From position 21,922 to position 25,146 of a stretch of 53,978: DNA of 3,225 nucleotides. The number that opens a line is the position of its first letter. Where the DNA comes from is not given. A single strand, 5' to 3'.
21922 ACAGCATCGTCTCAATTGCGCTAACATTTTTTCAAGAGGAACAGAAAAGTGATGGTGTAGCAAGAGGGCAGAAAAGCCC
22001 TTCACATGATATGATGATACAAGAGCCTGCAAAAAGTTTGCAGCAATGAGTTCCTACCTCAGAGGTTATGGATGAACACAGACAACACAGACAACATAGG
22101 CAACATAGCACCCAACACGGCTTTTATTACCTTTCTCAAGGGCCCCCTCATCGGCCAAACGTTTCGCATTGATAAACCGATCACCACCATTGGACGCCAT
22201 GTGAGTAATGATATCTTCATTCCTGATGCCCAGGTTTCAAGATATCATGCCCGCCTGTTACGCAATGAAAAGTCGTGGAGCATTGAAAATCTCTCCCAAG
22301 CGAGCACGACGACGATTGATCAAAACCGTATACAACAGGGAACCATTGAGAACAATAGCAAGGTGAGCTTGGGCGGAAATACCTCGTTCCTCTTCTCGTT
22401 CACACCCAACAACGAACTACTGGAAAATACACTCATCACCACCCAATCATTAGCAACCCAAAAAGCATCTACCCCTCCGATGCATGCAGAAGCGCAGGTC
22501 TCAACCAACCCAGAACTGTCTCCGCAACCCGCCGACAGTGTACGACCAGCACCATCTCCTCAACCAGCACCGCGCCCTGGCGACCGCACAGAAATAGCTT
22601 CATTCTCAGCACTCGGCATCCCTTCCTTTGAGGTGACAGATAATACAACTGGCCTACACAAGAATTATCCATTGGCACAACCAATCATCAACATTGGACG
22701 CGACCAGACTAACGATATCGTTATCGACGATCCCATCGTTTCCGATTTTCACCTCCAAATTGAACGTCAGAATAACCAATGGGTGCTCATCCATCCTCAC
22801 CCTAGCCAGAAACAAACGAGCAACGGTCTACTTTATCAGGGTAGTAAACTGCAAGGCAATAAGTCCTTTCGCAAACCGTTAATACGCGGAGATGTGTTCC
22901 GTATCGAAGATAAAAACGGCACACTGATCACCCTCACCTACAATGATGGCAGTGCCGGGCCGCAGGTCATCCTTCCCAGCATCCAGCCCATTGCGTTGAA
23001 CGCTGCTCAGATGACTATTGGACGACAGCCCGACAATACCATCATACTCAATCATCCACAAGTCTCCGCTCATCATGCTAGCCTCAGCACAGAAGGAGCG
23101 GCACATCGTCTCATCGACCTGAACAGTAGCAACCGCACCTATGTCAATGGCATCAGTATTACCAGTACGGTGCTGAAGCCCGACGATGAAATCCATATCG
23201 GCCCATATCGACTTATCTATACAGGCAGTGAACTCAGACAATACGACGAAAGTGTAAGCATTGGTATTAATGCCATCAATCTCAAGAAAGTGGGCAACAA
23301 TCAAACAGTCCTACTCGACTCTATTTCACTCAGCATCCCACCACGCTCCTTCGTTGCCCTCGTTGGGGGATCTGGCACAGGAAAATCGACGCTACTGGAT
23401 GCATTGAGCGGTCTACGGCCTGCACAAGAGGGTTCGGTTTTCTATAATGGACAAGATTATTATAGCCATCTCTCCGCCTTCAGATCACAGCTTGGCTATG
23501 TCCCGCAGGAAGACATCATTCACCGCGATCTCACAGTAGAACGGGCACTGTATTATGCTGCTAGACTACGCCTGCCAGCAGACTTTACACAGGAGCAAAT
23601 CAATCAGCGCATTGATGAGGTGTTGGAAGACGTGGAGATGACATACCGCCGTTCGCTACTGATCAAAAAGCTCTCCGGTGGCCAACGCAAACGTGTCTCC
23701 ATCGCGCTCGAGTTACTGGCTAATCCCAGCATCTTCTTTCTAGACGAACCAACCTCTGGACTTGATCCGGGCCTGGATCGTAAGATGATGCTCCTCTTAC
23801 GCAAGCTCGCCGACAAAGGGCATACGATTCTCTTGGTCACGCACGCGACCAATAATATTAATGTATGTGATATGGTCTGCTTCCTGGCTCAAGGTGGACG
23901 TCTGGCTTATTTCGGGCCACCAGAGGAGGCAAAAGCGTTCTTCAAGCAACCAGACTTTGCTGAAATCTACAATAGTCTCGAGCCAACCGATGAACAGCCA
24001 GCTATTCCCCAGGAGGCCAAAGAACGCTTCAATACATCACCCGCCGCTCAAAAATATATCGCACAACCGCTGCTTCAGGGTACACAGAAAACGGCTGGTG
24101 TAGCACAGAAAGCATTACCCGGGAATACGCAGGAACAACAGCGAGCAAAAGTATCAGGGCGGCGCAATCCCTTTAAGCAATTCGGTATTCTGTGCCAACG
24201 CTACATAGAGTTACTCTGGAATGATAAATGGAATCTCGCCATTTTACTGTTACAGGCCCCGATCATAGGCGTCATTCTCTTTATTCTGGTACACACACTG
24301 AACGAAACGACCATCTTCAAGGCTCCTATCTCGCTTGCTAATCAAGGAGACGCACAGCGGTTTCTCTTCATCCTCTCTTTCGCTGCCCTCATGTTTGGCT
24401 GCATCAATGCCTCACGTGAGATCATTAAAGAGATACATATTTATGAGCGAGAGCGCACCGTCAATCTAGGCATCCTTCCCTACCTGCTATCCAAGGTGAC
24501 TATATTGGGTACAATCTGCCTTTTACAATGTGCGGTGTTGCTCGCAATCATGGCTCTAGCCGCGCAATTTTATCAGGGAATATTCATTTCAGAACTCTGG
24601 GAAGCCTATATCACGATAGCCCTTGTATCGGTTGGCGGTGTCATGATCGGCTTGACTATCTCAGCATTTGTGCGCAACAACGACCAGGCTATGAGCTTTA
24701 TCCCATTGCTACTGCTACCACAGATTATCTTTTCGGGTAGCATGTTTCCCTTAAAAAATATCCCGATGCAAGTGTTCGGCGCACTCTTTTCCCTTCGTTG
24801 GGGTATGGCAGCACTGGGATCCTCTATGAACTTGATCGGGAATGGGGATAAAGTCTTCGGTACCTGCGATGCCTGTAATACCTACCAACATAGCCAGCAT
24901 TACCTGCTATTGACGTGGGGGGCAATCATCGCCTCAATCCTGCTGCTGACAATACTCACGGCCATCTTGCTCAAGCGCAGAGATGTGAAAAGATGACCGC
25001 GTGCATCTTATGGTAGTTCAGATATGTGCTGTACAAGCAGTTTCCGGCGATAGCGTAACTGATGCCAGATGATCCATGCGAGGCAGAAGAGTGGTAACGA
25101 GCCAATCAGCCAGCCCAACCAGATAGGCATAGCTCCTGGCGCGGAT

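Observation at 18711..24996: Triple-FHA ABC exporter (Rv1747-like) encoded next to GT4 and GT28 glycolipid glycosyltransferases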

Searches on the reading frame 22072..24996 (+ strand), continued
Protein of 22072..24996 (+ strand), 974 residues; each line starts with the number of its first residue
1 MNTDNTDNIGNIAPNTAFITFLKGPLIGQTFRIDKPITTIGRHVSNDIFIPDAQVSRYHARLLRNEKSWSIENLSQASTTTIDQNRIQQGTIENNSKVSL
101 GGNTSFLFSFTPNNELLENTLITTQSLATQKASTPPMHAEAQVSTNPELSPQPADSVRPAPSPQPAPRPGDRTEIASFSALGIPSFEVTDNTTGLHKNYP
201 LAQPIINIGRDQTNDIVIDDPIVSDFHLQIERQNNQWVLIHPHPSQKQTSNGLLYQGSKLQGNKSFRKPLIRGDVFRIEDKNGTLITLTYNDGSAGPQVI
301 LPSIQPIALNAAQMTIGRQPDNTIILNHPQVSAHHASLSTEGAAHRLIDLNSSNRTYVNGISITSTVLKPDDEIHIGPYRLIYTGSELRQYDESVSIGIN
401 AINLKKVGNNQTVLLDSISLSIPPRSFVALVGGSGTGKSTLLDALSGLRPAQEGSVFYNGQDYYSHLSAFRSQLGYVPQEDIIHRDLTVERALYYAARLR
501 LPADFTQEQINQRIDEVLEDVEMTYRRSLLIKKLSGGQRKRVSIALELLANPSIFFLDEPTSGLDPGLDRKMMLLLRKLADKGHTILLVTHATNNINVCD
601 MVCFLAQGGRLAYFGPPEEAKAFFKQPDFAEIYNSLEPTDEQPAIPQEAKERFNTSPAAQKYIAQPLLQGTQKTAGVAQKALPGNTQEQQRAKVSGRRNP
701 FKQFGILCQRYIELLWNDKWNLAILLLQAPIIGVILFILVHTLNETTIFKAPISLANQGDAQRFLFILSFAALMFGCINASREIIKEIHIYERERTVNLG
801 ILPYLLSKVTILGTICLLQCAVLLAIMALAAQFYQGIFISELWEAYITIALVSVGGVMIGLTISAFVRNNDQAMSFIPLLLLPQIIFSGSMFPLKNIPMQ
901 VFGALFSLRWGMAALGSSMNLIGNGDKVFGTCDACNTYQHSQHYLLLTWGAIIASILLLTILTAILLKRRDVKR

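Call 16: find_related_loci(query=window:22072-24996:+, collection=genome_contigs, flank=10000)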
Query window:22072-24996:+ (974 aa) in genome_contigs; peptide patterns used: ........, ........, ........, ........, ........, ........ (x = any residue, [..] = any of these).
88 stretches matched a pattern; 55 encode a relative of the query (tblastn E <= 1e-3); 55 distinct loci.
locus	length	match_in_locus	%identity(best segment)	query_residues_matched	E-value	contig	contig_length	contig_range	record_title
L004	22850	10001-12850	82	8-974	0e+0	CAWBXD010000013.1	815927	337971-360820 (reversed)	MAG: uncultured Chloroflexia bacterium isolate MFD04580.bin.2.113 genome assembly, contig: contig_9439, whole genome sho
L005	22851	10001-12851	78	8-973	0e+0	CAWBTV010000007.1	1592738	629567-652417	MAG: uncultured Chloroflexia bacterium isolate MFD04580.bin.2.124 genome assembly, contig: contig_9457, whole genome sho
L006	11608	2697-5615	68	8-971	0e+0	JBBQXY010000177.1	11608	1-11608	MAG: Ktedonobacterales bacterium isolate Co_metawrap_2139 Cmw_2139_k141_9690335_length_11608_cov_9.9969, whole genome sh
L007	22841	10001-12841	79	11-973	0e+0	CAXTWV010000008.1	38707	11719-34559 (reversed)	MAG TPA_asm: uncultured Ktedonobacteraceae bacterium isolate public_SRR14722087_metawrap_bin.1 genome assembly, contig:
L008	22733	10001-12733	61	17-974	0e+0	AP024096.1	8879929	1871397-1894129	Ktedonobacteria bacterium brp13 DNA, complete genome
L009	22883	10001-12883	63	15-974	0e+0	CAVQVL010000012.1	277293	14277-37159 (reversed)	MAG: uncultured Chloroflexia bacterium isolate MFD09603.bin.2.85 genome assembly, contig: contig_42703, whole genome sho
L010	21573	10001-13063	53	17-973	0e+0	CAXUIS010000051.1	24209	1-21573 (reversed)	MAG TPA_asm: uncultured Ktedonobacteraceae bacterium isolate public_SRR14722098_metawrap_bin.4 genome assembly, contig:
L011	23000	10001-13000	53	14-974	0e+0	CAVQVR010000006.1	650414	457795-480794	MAG: uncultured Chloroflexia bacterium isolate MFD10064.bin.2.18 genome assembly, contig: contig_17064, whole genome sho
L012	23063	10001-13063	53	17-973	0e+0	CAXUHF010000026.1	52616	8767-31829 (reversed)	MAG TPA_asm: uncultured Ktedonobacteraceae bacterium isolate public_SRR14722078_metawrap_bin.4 genome assembly, contig:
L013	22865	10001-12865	53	19-973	0e+0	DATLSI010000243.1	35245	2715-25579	MAG TPA_asm: Ktedonobacteraceae bacterium isolate SMAG_U13926 k141_237012, whole genome shotgun sequence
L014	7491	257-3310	51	19-973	0e+0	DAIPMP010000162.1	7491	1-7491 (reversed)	MAG TPA_asm: Ktedonobacteraceae bacterium isolate CTOTU41336 NODE_8733_length_7491_cov_6.057020, whole genome shotgun se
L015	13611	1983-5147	51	14-973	0e+0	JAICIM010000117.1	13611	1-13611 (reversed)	MAG: Ktedonobacteraceae bacterium isolate GZL_FP_2_bin.97 k141_3162057_length_13611_cov_16.0859, whole genome shotgun se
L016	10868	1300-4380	50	11-973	0e+0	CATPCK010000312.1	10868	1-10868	MAG: uncultured Ktedonobacteraceae bacterium isolate S106_Bin_5 genome assembly, contig: S106_000000019641, whole genome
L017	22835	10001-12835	54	22-973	0e+0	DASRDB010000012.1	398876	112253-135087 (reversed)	MAG TPA_asm: Ktedonobacteraceae bacterium isolate SMAG_U9968 k141_444154, whole genome shotgun sequence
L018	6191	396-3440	49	8-972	0e+0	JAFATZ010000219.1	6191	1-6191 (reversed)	MAG: Ktedonobacteraceae bacterium isolate CP_BM_ER_R9_25 BM_ER_R9_k147_733700, whole genome shotgun sequence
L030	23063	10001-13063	61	17-971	0e+0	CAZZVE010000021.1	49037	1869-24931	MAG: uncultured Ktedonobacterales bacterium isolate Brown_J.bin.2 genome assembly, contig: NODE_49_length_49037_cov_11.2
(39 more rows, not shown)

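Call 18: search_protein_families(library=ncbifam, proteins=[window:22072-24996:+], max_evalue=0.1)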
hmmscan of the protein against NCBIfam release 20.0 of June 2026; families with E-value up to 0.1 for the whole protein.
window:22072-24996:+ (974 aa): 198 families (the best 25 are shown)
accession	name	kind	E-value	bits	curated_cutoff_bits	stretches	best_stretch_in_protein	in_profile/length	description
TIGR00955.1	3a01204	subfamily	3.9e-60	204.1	736.35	1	406-901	35-533/617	pigment precursor permease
TIGR00956.1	3a01205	subfamily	2.3e-43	148.1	1959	1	406-898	770-1272/1394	pleiotropic drug resistance family protein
TIGR01188.1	drrA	subfamily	2.3e-41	142.1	312.45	1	411-622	5-213/302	daunorubicin resistance ABC transporter, ATP-binding protein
TIGR03864.1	PQQ_ABC_ATP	hypoth_equivalog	2.3e-38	132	302.25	1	412-634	14-233/236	ABC transporter, ATP-binding subunit, PQQ-dependent alcohol dehydrogenase system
TIGR02857.1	CydD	equivalog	4.7e-35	121.5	435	1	374-603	320-527/529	thiol reductant ABC exporter subunit CydD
TIGR02982.1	heterocyst_DevA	subfamily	8.2e-34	117.1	295.8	1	408-608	14-217/220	ABC exporter ATP-binding subunit, DevA family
NF033858.1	ABC2_perm_RbbA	equivalog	1.2e-33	116.1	1050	1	393-644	261-509/909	ribosome-associated ATPase/putative transporter RbbA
TIGR03608.1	L_ocin_972_ABC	subfamily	1.6e-33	115.9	254.85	1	405-604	5-205/206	putative bacteriocin export ABC transporter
TIGR04521.1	ECF_ATPase_2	equivalog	3.4e-33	114.9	330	1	410-620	16-232/279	energy-coupling factor transporter ATPase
TIGR04520.1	ECF_ATPase_1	equivalog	4.5e-33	114.8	315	1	409-619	12-222/269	energy-coupling factor transporter ATPase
NF041660.2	oxygluDhInhib_OdhI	equivalog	6e-33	113.5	200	2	5-101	25-121/130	oxoglutarate dehydrogenase inhibitor Odhl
TIGR00968.1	3a0106s01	subfamily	1.4e-32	113.2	342.75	1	405-619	8-217/237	sulfate ABC transporter ATP-binding protein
TIGR02673.1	FtsE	equivalog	3.3e-32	111.9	264.85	1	405-596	8-200/214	cell division ATP-binding protein FtsE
NF049868.1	FhaB_Rv0019c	equivalog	5.9e-32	110.9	125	3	18-102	68-153/158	FHA domain-containing protein FhaB/FipA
TIGR04406.1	LPS_export_lptB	equivalog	2.1e-31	109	240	1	401-616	4-218/239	LPS export ABC transporter ATP-binding protein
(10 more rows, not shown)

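Call 50: find_encoding_contigs(protein=P0045, flank=7000, max_places=1)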
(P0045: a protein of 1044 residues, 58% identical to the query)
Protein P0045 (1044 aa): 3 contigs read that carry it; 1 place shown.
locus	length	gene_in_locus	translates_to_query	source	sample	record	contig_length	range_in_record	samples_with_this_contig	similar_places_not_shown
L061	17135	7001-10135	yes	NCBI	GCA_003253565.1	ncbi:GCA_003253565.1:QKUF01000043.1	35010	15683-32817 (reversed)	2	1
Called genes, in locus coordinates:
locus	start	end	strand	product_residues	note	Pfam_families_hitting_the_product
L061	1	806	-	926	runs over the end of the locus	PF01326:PPDK_N, PF00391:PEP-utilizers, PF02896:PEP-utilizers_C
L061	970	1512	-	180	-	PF05168:HEPN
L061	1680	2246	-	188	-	PF03352:Adenine_glyco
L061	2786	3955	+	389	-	PF01612:DNA_pol_A_exo1, PF13646:HEAT_2 (weak)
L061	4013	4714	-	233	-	PF06240:COXG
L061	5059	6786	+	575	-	PF01590:GAF (weak), PF13185:GAF_2 (faint), PF13492:GAF_3 (faint), PF00015:MCPsignal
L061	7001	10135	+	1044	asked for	PF00498:FHA, PF16697:Yop-YscD_cpl, PF00498:FHA, PF16697:Yop-YscD_cpl, PF00498:FHA, PF00005:ABC_tran, PF13304:AAA_21, PF12698:ABC2_membrane_3, +2 more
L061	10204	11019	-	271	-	PF04951:Peptidase_M55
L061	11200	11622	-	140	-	-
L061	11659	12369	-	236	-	PF14681:UPRTase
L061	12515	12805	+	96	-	PF04456:DUF503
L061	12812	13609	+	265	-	PF03808:Glyco_tran_WecG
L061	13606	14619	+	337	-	PF00294:PfkB, PF08543:Phos_pyr_kin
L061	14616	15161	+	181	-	PF01467:CTP_transf_like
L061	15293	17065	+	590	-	PF03023:MurJ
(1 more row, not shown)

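Call 51: find_encoding_contigs(protein=P0066, flank=7000, max_places=1)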
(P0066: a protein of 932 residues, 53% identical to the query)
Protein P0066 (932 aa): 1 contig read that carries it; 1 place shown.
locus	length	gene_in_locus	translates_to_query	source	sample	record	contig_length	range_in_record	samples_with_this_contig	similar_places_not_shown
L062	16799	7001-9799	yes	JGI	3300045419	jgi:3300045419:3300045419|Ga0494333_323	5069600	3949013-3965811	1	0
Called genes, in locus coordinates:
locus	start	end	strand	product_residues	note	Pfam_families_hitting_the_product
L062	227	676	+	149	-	PF14489:QueF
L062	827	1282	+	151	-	PF08818:DUF1801 (weak)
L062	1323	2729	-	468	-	PF03631:Virul_fac_BrkB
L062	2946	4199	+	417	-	PF21102:DprA_N (weak), PF02481:DNA_processg_A, PF17782:WHD_DprA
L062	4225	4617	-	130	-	PF00072:Response_reg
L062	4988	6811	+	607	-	PF00069:Pkinase, PF07714:PK_Tyr_Ser-Thr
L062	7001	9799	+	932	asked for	PF00498:FHA, PF16697:Yop-YscD_cpl, PF00498:FHA, PF16697:Yop-YscD_cpl, PF00498:FHA, PF00005:ABC_tran, PF01061:ABC2_membrane, PF12698:ABC2_membrane_3, +1 more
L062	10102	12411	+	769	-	PF09371:Tex_N, PF22706:Tex_central_region, PF14639:YqgF, PF16921:Tex_YqgF, PF12836:HHH_3, PF17674:HHH_9, PF00575:S1, PF23459:S1_RRP5, +1 more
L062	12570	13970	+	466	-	PF01699:Na_Ca_ex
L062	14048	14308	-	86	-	-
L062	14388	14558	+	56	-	-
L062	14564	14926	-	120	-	-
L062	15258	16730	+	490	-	PF04851:ResIII, PF00270:DEAD, PF16203:ERCC3_RAD25_C, PF00271:Helicase_C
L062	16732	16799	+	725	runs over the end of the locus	PF05626:DUF790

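Call 52: find_encoding_contigs(protein=P0052, flank=7000, max_places=1)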
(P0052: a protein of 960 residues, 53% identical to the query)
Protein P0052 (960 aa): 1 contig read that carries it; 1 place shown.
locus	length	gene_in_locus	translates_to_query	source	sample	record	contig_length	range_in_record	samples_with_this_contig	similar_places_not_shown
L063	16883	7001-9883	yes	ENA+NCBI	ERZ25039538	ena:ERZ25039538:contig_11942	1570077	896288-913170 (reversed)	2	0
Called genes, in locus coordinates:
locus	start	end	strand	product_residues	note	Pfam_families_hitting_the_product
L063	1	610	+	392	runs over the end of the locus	-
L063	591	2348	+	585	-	PF19568:Spore_III_AA, PF00004:AAA (faint), PF03266:NTPase_1 (faint), PF13238:AAA_18 (faint), PF13604:AAA_30 (weak), PF25516:PTPase, PF01424:R3H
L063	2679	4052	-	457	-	PF01011:PQQ (weak), PF13360:PQQ_2, PF13570:Beta-prop_ACSF4 (faint), PF01011:PQQ (weak), PF13360:PQQ_2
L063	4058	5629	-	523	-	PF09594:GT87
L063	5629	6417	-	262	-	-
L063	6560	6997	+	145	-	PF16542:PNKP_ligase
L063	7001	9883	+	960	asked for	PF16697:Yop-YscD_cpl, PF00498:FHA, PF00498:FHA, PF16697:Yop-YscD_cpl, PF00005:ABC_tran, PF13304:AAA_21, PF01061:ABC2_membrane, PF12698:ABC2_membrane_3, +3 more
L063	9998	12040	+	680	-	PF00069:Pkinase, PF07714:PK_Tyr_Ser-Thr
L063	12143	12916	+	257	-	PF01988:VIT1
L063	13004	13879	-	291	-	PF04542:Sigma70_r2, PF12680:SnoaL_2 (faint), PF08281:Sigma70_r4_2, PF04545:Sigma70_r4 (faint)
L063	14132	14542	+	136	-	PF00903:Glyoxalase (weak), PF06983:3-dmu-9_3-mt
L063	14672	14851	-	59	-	-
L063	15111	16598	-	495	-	PF00512:HisKA, PF02518:HATPase_c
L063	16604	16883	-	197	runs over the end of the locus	PF00072:Response_reg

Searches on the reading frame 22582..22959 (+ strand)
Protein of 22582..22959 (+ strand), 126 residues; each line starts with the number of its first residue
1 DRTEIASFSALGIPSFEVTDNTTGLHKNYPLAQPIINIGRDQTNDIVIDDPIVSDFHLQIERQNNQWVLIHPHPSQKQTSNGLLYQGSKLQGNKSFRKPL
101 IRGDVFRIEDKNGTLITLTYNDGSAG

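Call 74: search_protein_families(library=pfam, proteins=[window:22582-22959:+], max_evalue=0.01)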
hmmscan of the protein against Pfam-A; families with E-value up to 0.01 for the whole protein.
seq(126 aa): 2 families
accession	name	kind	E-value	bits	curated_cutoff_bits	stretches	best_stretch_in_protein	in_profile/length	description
PF00498.31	FHA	-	2.2e-10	41.3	20.7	1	37-108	2-66/67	FHA domain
PF16697.10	Yop-YscD_cpl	-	3.2e-09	37.4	33.2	1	27-86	10-69/94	Inner membrane component of T3SS, cytoplasmic domain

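Call 94: search_solved_structures(query=A4, max_evalue=0.01)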
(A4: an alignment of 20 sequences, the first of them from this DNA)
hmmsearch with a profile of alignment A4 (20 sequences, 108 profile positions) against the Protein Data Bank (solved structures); distinct sequences matched with E-value up to 0.01: 14.
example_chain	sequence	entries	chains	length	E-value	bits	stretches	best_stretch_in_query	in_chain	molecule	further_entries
3hx1_A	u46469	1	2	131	8.3e-07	32.1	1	12-78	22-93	Slr1951 protein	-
2fez_A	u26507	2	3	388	5.3e-06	29.5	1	12-98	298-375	Probable regulatory protein embR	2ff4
8p5r_G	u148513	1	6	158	0.00023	24.2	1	6-56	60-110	Glycogen accumulation regulator GarA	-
2kkl_A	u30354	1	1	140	0.00059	22.9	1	6-56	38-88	Uncharacterized protein Mb1858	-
3gqs_A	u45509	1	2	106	0.00067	22.7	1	23-83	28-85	Adenylate cyclase-like protein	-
6cah_A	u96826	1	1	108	0.00073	22.6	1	21-96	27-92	ABC transporter ATP-binding/permease protein Rv1747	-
2kfu_A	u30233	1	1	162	0.00077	22.6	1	6-56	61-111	Rv1827 pThr 22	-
6i2p_D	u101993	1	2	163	0.00077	22.5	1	6-56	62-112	Glycogen accumulation regulator GarA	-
7rj3_A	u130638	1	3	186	0.00093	22.3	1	6-56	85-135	Glycogen accumulation regulator GarA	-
6i2q_B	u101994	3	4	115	0.0018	21.4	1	6-56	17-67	Glycogen accumulation regulator GarA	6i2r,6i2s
6hc0_B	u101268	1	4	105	0.0056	19.8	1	13-68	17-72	GGDEF domain protein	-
6hc1_A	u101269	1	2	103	0.0059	19.7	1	13-68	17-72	GGDEF domain protein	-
2aff_A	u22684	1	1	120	0.0062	19.6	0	14-68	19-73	Antigen KI-67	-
1r21_A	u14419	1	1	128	0.0077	19.3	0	14-68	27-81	Antigen Ki-67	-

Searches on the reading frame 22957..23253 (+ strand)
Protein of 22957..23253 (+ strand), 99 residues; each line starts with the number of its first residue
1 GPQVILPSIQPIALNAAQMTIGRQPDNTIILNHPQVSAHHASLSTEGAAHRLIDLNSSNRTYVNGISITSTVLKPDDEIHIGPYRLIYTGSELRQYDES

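Call 74: search_protein_families(library=pfam, proteins=[window:22957-23253:+], max_evalue=0.01)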
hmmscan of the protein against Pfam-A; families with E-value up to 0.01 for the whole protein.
seq(99 aa): 2 families
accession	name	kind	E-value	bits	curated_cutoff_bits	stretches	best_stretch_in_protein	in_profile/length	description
PF00498.31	FHA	-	2.9e-18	66.5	20.7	1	20-82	2-67/67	FHA domain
PF16697.10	Yop-YscD_cpl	-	3.3e-12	46.9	33.2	1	13-86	13-88/94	Inner membrane component of T3SS, cytoplasmic domain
